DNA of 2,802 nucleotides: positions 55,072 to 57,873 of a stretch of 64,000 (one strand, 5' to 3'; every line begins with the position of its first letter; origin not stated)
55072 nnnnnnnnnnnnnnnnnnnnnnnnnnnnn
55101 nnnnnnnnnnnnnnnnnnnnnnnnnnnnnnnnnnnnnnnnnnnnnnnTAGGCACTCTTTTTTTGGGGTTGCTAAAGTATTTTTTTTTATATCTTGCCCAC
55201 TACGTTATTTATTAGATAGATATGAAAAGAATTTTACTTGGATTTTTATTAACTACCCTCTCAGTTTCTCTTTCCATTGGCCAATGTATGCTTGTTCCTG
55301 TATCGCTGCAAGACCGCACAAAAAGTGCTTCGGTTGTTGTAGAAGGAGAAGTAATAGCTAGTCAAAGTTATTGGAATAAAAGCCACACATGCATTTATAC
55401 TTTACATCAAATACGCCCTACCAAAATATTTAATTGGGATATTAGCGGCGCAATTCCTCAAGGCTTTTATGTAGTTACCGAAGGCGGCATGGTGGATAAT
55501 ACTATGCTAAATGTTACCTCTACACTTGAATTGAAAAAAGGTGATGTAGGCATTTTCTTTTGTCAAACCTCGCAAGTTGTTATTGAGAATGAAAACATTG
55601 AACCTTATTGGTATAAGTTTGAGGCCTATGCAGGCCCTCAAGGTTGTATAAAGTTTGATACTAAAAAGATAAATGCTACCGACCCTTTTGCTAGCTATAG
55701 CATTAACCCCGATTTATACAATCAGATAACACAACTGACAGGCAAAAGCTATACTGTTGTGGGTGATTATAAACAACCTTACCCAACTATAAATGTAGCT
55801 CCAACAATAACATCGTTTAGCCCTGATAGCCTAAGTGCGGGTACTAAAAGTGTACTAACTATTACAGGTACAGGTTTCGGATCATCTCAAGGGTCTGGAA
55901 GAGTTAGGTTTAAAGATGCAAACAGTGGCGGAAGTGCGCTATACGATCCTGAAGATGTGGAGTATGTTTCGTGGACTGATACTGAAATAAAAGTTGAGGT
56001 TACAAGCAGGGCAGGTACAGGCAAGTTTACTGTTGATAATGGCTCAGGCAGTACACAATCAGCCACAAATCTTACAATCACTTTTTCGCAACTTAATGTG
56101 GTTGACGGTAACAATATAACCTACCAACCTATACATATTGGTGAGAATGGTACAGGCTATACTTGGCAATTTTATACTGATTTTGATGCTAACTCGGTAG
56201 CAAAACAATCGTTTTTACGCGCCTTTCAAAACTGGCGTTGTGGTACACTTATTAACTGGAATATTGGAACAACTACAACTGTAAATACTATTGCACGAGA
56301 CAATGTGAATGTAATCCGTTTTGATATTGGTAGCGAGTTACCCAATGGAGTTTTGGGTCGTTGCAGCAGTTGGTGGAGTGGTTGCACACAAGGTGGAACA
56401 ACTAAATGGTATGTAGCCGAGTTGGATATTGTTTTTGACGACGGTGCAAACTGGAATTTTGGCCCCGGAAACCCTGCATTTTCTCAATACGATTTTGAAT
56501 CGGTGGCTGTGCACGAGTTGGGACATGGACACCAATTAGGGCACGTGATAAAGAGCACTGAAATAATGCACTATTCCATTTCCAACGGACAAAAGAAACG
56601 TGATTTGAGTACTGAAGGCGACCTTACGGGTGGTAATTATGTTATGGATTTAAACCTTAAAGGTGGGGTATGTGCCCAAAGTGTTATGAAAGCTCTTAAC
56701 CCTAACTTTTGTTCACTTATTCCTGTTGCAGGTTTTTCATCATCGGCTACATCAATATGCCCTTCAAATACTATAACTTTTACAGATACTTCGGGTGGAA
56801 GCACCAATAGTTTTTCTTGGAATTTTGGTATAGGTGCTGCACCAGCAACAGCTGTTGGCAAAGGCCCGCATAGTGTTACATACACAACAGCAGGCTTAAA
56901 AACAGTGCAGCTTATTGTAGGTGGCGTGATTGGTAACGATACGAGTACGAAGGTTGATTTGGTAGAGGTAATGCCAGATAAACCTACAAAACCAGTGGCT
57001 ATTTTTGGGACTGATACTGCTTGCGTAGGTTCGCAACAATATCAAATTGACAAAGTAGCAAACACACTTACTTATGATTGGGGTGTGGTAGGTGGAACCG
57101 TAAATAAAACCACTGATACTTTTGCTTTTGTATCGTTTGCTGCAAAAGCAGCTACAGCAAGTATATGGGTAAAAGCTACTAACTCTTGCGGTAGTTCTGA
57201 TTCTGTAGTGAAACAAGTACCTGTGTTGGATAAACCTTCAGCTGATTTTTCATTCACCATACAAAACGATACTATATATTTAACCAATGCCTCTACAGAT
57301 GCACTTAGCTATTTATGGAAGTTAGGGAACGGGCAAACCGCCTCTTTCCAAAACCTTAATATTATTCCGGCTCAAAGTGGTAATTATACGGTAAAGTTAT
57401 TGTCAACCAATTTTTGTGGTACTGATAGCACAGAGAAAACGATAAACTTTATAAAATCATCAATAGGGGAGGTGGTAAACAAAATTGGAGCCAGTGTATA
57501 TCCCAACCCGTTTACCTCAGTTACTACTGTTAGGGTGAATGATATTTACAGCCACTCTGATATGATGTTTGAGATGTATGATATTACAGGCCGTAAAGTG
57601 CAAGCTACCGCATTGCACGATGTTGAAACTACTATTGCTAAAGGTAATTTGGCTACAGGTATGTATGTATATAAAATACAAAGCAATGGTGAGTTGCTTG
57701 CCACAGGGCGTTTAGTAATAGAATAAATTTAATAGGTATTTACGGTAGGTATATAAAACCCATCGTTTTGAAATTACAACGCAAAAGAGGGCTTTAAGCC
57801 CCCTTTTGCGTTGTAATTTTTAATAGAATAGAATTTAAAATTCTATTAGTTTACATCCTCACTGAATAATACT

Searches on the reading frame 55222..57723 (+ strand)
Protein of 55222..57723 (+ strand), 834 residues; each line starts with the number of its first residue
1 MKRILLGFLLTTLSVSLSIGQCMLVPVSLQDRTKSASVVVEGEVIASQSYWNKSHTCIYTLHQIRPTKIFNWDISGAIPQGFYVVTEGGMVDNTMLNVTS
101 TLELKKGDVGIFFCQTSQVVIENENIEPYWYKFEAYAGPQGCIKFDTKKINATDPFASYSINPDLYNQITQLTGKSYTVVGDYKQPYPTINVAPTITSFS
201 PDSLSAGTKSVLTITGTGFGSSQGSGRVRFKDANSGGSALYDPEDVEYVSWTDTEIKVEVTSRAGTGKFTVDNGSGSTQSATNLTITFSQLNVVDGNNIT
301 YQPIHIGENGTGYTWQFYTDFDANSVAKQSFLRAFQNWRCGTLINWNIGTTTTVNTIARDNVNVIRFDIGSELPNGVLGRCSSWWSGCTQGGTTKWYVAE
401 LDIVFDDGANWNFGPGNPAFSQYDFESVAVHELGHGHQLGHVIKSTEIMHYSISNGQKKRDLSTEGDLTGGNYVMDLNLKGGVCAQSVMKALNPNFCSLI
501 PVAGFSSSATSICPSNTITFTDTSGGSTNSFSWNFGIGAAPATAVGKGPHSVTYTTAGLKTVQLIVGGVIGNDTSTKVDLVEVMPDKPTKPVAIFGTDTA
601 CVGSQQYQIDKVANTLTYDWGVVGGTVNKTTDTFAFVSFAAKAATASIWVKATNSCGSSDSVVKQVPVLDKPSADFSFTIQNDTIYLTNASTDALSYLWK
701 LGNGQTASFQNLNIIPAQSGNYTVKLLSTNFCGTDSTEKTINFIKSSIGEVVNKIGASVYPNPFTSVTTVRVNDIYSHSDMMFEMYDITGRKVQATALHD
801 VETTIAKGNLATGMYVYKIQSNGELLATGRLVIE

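Call 33: search_protein_families(library=pfam, proteins=[window:55222-57723:+])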
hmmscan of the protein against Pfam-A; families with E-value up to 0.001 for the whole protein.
window:55222-57723:+ (834 aa): 6 families
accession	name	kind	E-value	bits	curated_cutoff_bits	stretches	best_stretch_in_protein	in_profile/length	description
PF18911.6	PKD_4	-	2.5e-12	47.1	27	2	687-742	27-82/85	PKD domain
PF19408.5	PKD_6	-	7.7e-12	45.8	25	1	588-662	2-78/82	PKD-like domain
PF18962.6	Por_Secre_tail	-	7.8e-10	39.4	27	1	759-825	1-68/75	Secretion system C-terminal sorting domain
PF01833.30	TIG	-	2.7e-08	34.1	20.9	1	194-285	1-81/84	IPT/TIG domain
PF00801.26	PKD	-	1.6e-07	31.7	23.5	1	682-741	14-78/80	PKD domain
PF00413.30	Peptidase_M10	-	9.1e-07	29.3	24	1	402-463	87-147/159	Matrixin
